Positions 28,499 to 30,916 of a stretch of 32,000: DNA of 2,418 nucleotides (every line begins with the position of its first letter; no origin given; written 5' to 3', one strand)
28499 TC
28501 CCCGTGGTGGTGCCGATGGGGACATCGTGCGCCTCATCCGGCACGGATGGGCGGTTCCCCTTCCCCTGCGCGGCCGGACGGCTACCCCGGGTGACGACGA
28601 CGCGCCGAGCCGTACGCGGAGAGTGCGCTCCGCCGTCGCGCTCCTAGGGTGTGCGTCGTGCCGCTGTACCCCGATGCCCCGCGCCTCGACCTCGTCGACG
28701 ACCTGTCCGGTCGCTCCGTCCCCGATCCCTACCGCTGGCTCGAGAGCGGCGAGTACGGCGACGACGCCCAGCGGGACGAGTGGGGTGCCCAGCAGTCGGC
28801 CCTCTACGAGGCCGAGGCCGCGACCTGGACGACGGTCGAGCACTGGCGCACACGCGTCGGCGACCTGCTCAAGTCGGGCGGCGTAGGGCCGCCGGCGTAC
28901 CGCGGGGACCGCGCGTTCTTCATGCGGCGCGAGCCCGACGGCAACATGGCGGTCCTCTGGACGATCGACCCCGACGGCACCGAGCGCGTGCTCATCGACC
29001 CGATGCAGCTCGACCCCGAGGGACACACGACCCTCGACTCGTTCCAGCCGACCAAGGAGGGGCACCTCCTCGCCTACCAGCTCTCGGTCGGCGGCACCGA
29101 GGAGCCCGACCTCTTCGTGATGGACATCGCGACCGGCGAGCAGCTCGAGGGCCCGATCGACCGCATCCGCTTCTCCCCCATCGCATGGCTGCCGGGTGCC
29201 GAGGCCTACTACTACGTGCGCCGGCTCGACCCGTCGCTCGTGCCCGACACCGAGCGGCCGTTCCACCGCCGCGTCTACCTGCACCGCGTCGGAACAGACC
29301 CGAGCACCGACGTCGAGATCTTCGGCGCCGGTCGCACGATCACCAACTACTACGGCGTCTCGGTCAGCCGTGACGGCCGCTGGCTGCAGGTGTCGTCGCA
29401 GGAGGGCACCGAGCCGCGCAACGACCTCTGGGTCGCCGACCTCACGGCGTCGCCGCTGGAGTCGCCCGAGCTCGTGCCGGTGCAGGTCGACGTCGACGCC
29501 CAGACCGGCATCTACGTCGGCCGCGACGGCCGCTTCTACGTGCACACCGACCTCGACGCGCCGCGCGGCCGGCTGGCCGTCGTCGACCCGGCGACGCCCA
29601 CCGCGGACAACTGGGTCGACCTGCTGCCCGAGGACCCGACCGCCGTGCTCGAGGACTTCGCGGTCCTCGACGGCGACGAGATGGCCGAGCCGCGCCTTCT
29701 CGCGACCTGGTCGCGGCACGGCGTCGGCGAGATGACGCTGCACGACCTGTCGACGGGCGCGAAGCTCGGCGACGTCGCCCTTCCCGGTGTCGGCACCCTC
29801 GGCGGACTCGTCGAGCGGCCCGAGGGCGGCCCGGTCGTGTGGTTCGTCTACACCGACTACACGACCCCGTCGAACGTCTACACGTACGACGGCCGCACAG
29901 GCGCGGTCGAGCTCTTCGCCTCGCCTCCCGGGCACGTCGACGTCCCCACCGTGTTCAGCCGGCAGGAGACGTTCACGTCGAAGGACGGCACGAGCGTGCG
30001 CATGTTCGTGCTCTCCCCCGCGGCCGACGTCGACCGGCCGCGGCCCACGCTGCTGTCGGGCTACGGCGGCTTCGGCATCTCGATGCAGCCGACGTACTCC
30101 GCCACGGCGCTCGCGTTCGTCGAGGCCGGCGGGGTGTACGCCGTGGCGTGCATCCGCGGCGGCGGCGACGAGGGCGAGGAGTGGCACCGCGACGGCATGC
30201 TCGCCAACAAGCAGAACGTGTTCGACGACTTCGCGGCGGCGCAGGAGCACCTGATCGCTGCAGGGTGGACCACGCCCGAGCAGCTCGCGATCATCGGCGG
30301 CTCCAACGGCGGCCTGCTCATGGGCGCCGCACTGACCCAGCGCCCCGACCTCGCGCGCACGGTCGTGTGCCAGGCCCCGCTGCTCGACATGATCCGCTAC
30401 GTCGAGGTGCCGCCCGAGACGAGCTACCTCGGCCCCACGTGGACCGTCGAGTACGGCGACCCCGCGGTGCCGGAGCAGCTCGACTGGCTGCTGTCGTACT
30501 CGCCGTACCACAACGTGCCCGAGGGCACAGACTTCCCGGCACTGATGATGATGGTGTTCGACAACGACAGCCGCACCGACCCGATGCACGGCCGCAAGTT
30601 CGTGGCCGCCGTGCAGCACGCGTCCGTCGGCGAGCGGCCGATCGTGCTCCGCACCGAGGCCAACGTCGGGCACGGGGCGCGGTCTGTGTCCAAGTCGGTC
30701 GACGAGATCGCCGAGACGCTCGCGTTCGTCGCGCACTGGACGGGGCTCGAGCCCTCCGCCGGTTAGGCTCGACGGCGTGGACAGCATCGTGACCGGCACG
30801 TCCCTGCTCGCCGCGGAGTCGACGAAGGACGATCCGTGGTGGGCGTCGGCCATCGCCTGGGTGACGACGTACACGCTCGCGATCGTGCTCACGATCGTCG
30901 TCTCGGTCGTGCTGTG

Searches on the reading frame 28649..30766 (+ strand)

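Call 26: search_protein_families(library=pfam, max_evalue=0.001, proteins=[window:28649-30766:+])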
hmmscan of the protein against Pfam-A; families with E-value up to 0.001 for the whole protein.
window:28649-30766:+ (705 aa): 3 families
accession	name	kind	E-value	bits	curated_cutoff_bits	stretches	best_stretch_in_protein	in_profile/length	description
PF02897.21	Peptidase_S9_N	-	1.2e-63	215.8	24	1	8-424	1-412/414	Prolyl oligopeptidase, N-terminal beta-propeller domain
PF00326.27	Peptidase_S9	-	1.2e-45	156.1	22.6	1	483-699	3-211/213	Prolyl oligopeptidase family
PF12146.15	Hydrolase_4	-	0.00034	20.4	27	1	502-589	39-121/239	Serine aminopeptidase, S33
